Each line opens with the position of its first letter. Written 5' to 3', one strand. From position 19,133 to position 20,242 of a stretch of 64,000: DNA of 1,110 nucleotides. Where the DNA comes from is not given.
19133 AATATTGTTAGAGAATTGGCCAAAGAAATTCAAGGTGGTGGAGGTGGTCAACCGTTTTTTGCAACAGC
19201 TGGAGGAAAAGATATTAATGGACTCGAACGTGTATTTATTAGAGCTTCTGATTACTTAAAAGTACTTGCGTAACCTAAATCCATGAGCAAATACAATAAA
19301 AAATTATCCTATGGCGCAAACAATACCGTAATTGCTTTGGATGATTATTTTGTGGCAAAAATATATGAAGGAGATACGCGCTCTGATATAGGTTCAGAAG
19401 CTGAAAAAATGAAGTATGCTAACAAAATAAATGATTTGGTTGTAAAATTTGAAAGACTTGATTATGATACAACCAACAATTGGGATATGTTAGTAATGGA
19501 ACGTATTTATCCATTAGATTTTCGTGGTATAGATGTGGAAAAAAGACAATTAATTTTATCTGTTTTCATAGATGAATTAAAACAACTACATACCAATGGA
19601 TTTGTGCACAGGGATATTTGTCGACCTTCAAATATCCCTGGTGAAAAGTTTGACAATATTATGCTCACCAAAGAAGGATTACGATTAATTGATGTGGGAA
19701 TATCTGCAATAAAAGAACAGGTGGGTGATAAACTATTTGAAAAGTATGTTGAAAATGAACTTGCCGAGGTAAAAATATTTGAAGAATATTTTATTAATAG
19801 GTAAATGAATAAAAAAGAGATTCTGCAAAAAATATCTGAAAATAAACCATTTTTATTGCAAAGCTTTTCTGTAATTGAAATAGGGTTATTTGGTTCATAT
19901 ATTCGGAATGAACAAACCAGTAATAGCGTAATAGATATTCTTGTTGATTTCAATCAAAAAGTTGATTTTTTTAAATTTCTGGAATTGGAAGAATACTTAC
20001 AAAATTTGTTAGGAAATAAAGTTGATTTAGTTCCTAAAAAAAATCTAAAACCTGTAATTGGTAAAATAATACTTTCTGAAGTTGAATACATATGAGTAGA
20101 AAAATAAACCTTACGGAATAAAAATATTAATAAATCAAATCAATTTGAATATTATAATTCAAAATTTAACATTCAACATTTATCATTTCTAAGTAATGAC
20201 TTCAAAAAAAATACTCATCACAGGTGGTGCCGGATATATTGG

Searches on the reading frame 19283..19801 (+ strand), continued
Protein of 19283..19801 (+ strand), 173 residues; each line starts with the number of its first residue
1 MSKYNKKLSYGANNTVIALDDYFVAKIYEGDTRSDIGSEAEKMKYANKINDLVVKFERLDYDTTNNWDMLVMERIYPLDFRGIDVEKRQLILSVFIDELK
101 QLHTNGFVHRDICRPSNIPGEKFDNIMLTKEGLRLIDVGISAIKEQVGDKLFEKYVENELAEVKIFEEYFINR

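Call 65: search_protein_families(library=ncbifam, alignment_id=A4, max_evalue=1e-10)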
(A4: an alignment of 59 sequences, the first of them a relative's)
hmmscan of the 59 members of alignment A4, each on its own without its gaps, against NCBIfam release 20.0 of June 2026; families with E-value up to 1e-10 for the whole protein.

A. member 1, L090:3409-5994:+ (862 aa): 4 families
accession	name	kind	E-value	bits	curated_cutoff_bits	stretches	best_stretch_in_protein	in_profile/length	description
TIGR00344.1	alaS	equivalog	2.3e-268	892.9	457.05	1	2-845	24-847/847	alanine--tRNA ligase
NF002436.0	PRK01584.1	equivalog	7.9e-156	520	529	2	2-427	28-438/595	alanine--tRNA ligase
TIGR03683.1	A-tRNA_syn_arch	equivalog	1.1e-103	348.2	744.7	1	269-861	329-900/902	alanine--tRNA ligase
NF040865.1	a_tRNA_ed_AlaXM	equivalog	4.5e-28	98.6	300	1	470-687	23-231/234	alanyl-tRNA editing protein AlaXM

B. families by the number of members that match (of 59 scanned): 229 families (the first 25 are shown)
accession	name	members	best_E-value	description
NF005558.0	PRK07229.1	2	5e-76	aconitate hydratase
TIGR01342.1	acon_putative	2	5.1e-49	putative aconitate hydratase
TIGR00139.1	h_aconitase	2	1.1e-31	homoaconitase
NF004397.1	PRK05755.1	1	0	DNA polymerase I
NF005736.0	PRK07562.1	1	0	vitamin B12-dependent ribonucleotide reductase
NF005122.0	PRK06556.1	1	0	vitamin B12-dependent ribonucleotide reductase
TIGR00593.1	pola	1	1.1e-279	DNA polymerase I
TIGR00344.1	alaS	1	2.3e-268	alanine--tRNA ligase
NF001750.0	PRK00476.1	1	2.7e-237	aspartate--tRNA ligase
NF004016.0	PRK05478.1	1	1.2e-210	3-isopropylmalate dehydratase large subunit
TIGR00459.1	aspS_bact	1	5.5e-207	aspartate--tRNA ligase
NF009116.0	PRK12466.1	1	2.9e-188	3-isopropylmalate dehydratase large subunit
TIGR00170.1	leuC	1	5.5e-188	3-isopropylmalate dehydratase large subunit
NF041573.1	rhamnosid_Stmyc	1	3.6e-181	alpha-L-rhamnosidase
TIGR02504.1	NrdJ_Z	1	8.4e-176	adenosylcobalamin-dependent ribonucleoside-diphosphate reductase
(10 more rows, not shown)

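Call 66: search_protein_families(library=pfam, proteins=[L045:3108-5888:+, L045:6513-7061:+, L045:7145-8149:+, L045:8211-8471:+, L167:4486-4989:+, L151:913-1848:+, L151:1854-2606:+, L165:5520-6734:+, L018:5140-5538:+, L055:5540-5878:+], max_evalue=0.00001)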
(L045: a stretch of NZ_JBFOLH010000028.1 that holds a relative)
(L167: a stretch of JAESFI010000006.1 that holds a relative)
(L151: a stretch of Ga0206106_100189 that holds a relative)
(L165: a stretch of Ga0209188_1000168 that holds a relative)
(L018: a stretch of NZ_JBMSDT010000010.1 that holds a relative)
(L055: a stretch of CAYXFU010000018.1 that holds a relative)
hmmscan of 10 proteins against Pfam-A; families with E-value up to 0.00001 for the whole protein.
L045:3108-5888:+ (927 aa): 3 families
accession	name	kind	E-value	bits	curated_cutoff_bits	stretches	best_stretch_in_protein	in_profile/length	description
PF00270.35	DEAD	-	7.1e-15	55.6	26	1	334-521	5-164/167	DEAD/DEAH box helicase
PF22590.2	Cas3-like_C_2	-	1e-13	51.9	27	1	608-693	14-104/106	CRISPR-associated nuclease/helicase Cas3, C-terminal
PF04851.21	ResIII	-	2.5e-09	37.7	22.5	1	333-518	8-162/164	Type III restriction enzyme, res subunit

L045:6513-7061:+ (183 aa): 2 families
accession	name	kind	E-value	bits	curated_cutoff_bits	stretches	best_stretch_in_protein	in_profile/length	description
PF01930.23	Cas_Cas4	-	3.9e-42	144.5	22.7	1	5-179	2-159/160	Domain of unknown function DUF83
PF12705.13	PDDEXK_1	-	5.6e-07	30.2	22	1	44-178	101-246/247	PD-(D/E)XK nuclease superfamily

L045:7145-8149:+ (335 aa): 1 family
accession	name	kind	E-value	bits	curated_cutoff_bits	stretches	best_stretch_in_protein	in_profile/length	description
PF01867.21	Cas_Cas1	-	5.8e-94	314.8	22.3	1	5-290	1-283/283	CRISPR associated protein Cas1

L045:8211-8471:+ (87 aa): 1 family
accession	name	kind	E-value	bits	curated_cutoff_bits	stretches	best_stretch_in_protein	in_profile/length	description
PF09827.14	CRISPR_Cas2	-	1.2e-21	77.1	23.8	1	1-71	1-72/74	CRISPR associated protein Cas2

L167:4486-4989:+ (168 aa): 1 family
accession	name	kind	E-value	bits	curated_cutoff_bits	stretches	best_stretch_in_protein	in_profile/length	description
PF01930.23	Cas_Cas4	-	7.3e-48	163.1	22.7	1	4-164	1-159/160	Domain of unknown function DUF83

L151:913-1848:+ (312 aa): 1 family
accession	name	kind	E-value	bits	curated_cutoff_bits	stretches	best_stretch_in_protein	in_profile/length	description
PF01905.21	DevR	-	2.5e-16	60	23.8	1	18-227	7-241/270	CRISPR-associated negative auto-regulator DevR/Csa2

L151:1854-2606:+ (251 aa): 1 family
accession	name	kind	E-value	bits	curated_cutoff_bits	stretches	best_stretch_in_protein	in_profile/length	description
PF09704.15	Cas_Cas5d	-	1.9e-15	57.9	23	1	3-164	1-162/217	CRISPR-associated protein (Cas_Cas5)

L165:5520-6734:+ (405 aa): 1 family
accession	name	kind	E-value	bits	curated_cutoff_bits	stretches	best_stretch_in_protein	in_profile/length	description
PF01420.25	Methylase_S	-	1.7e-36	126.4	22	2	3-179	2-164/168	Type I restriction modification DNA specificity domain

L018:5140-5538:+ (133 aa): 2 families
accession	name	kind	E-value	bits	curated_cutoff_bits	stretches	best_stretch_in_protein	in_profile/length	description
PF09722.15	Xre_MbcA_ParS_C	-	4e-14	52.8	24.5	1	81-130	2-51/51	Antitoxin Xre/MbcA/ParS C-terminal toxin-binding domain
PF20432.4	Xre-like-HTH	-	8.9e-12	45.6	25.8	1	18-75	5-62/63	Antitoxin Xre-like helix-turn-helix domain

L055:5540-5878:+ (113 aa): 1 family
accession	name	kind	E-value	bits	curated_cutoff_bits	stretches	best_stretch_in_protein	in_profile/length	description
PF02452.23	PemK_toxin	-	4.9e-29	101.2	23.1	1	10-111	2-108/109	PemK-like, MazF-like toxin of type II toxin-antitoxin system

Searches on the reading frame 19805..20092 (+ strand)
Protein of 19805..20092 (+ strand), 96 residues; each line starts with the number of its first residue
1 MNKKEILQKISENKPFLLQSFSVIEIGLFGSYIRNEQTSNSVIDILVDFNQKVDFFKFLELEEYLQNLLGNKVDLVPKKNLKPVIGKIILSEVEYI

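Call 3: search_protein_families(library=pfam, proteins=[window:19805-20092:+], max_evalue=10)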
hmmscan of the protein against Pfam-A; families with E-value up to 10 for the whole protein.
window:19805-20092:+ (96 aa): 4 families
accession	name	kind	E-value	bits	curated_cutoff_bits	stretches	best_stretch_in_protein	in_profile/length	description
PF01909.29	NTP_transf_2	-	5.7e-13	49.5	21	1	14-95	5-92/93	Nucleotidyltransferase domain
PF18765.7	Polbeta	-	1.6e-10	41.4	26.9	1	17-92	7-83/93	Polymerase beta, Nucleotidyltransferase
PF09457.15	RBD-FIP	-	0.023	15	23.3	1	51-71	12-29/41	FIP domain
PF22600.2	MTPAP-like_central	-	0.12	12.8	27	1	4-53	23-69/139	Poly(A) RNA polymerase, mitochondrial-like, central palm domain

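Call 4: search_protein_families(library=ncbifam, proteins=[window:19805-20092:+], max_evalue=10)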
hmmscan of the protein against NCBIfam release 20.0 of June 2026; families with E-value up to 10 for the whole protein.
window:19805-20092:+ (96 aa): 3 families
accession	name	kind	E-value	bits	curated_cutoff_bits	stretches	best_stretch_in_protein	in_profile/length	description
NF047752.1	MntA_antitoxin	equivalog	5.3e-11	42.3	60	1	22-94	6-78/106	type VII toxin-antitoxin system MntA family adenylyltransferase antitoxin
NF012212.1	ANT_9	subfamily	0.029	13.6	340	1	7-54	7-52/249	aminoglycoside nucleotidyltransferase ANT(9)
NF051895.1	anti_phage_HalB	equivalog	0.037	13.6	190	1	28-50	4-26/211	anti-phage Hailong system nucleotidyltransferase HalB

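Call 5: search_protein_families(library=padloc, proteins=[window:19805-20092:+], max_evalue=10)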
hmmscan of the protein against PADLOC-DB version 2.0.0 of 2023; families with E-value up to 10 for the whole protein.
window:19805-20092:+ (96 aa): 8 families
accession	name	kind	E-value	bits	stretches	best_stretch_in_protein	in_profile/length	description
PDLC04906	PDC-S09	-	1e-29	100.8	1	1-95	1-97/98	-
PDLC04904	PDC-S09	-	6.7e-23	78.9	1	1-93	1-95/104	-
PDLC04902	PDC-S09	-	1.1e-19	68.6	1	12-94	10-93/97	-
PDLC04905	PDC-S09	-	8e-17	59.4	1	7-83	5-84/101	-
PDLC04903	PDC-S09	-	6.6e-06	24.4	1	6-57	10-60/108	-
PDLC04901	PDC-S09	-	0.0019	16.9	1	23-75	21-73/126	-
PDLC04907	PDC-S09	-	0.012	13.8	1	18-53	22-57/114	-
PDLC04369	PDC-M05A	-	0.046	11.3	1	24-47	103-127/201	-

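Call 15: find_homologous_proteins(query=window:19805-20092:+, max_evalue=0.001)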
Query window:19805-20092:+ (96 aa): 108 proteins with E <= 0.001 among 110 candidates.
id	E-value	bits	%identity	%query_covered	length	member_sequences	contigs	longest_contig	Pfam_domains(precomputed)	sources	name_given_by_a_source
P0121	6.8e-52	192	100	100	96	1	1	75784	PF18765.8,PF01909.30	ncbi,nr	ncbi:MAG: nucleotidyltransferase family protein [Bacteroidota bacterium]|nr:nucleotidyltransferase f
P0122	2.6e-25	107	55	99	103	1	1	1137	PF18765.8,PF01909.30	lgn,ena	-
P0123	4.2e-24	103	54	99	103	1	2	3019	PF18765.8,PF01909.30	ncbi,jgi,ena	ncbi:MAG: nucleotidyltransferase family protein [Bacteroidota bacterium]|jgi:hypothetical protein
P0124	1.4e-23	101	59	99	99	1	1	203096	PF18765.8,PF01909.30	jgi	jgi:predicted nucleotidyltransferase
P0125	2.0e-23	101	58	93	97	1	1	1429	PF18765.8,PF01909.30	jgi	-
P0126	2.4e-23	100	58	94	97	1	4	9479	PF18765.8,PF01909.30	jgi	jgi:predicted nucleotidyltransferase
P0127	2.6e-23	100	63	88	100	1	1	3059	PF18765.8,PF01909.30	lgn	-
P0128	4.5e-23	100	57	93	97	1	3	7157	PF18765.8,PF01909.30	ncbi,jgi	ncbi:MAG: nucleotidyltransferase family protein [Candidatus Mariimomonas ferrooxydans]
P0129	4.8e-23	99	59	94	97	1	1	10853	PF18765.8,PF01909.30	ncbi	-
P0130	5.6e-23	99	59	97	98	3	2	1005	PF18765.8,PF01909.30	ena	-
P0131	6.0e-23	99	62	97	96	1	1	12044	PF18765.8,PF01909.30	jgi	jgi:uncharacterized protein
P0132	7.3e-23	99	57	97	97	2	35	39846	PF18765.8,PF01909.30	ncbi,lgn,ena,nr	ncbi:MAG: nucleotidyltransferase family protein [Calditrichaceae bacterium]|nr:nucleotidyltransferas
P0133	7.9e-23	99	58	96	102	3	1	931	PF18765.8,PF01909.30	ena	-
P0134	7.9e-23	99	57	96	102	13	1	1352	PF18765.8,PF01909.30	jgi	jgi:hypothetical protein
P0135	8.1e-23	99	58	96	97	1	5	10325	PF18765.8,PF01909.30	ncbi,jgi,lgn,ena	ncbi:MAG: nucleotidyltransferase family protein [bacterium]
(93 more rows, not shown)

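Call 18: find_encoding_contigs(protein=P0131, flank=2500, max_places=2)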
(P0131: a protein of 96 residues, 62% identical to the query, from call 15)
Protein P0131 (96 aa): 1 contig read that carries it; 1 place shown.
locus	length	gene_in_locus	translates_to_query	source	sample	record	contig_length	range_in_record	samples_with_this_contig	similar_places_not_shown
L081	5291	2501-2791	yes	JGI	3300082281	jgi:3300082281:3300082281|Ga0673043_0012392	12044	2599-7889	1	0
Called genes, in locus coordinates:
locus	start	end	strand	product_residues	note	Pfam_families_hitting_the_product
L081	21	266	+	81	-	PF04255:DUF433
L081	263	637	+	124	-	PF18478:PIN_10, PF18480:DUF5615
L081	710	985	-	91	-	PF01381:HTH_3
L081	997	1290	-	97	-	PF05015:HigB-like_toxin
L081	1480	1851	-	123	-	PF01850:PIN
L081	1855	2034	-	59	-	-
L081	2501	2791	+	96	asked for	PF01909:NTP_transf_2, PF18765:Polbeta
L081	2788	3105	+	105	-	PF01934:HepT-like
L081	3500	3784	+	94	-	PF02604:PhdYeFM_antitox, PF18506:RelB-like (weak)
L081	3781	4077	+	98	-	PF05016:ParE_toxin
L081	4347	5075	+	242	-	PF03695:UPF0149, PF02810:SEC-C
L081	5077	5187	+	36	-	-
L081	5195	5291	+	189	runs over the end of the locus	PF05635:23S_rRNA_IVP (weak)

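Call 19: find_encoding_contigs(protein=P0124, flank=2500, max_places=2)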
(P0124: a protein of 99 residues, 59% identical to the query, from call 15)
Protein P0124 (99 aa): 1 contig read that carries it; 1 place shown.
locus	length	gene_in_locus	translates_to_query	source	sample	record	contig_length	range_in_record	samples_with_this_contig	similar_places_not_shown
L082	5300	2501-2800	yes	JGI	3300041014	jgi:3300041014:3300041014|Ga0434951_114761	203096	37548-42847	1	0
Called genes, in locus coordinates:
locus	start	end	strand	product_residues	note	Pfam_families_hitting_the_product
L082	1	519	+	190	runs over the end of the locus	-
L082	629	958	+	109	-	PF01909:NTP_transf_2, PF18765:Polbeta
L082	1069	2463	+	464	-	PF01476:LysM, PF23473:LysM3_LYK4_5 (faint), PF01476:LysM, PF01551:Peptidase_M23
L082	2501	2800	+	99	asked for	PF01909:NTP_transf_2, PF18765:Polbeta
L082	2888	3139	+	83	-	PF01934:HepT-like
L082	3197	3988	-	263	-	PF27126:NmeDI_C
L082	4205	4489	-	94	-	PF16916:ZT_dimer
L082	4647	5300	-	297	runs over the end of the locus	PF01545:Cation_efflux, PF16916:ZT_dimer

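Call 20: find_encoding_contigs(protein=P0123, flank=2500, max_places=2)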
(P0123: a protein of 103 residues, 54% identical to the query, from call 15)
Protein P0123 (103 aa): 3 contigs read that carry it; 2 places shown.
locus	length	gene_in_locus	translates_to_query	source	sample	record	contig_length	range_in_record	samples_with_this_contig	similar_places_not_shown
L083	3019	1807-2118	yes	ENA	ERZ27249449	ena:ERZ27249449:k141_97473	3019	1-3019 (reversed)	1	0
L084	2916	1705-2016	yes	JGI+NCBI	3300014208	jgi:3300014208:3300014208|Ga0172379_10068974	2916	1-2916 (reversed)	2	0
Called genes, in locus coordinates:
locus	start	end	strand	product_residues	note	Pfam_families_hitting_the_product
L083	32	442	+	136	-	PF08780:NTase_sub_bind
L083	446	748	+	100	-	PF01909:NTP_transf_2, PF18765:Polbeta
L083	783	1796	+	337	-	PF02912:Phe_tRNA-synt_N, PF01409:tRNA-synt_2d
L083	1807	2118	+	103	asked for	PF01909:NTP_transf_2, PF18765:Polbeta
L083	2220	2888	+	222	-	PF00072:Response_reg, PF00486:Trans_reg_C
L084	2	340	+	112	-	PF08780:NTase_sub_bind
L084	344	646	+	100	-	PF01909:NTP_transf_2, PF18765:Polbeta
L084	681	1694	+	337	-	PF02912:Phe_tRNA-synt_N, PF01409:tRNA-synt_2d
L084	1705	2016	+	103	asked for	PF01909:NTP_transf_2, PF18765:Polbeta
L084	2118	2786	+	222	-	PF00072:Response_reg, PF00486:Trans_reg_C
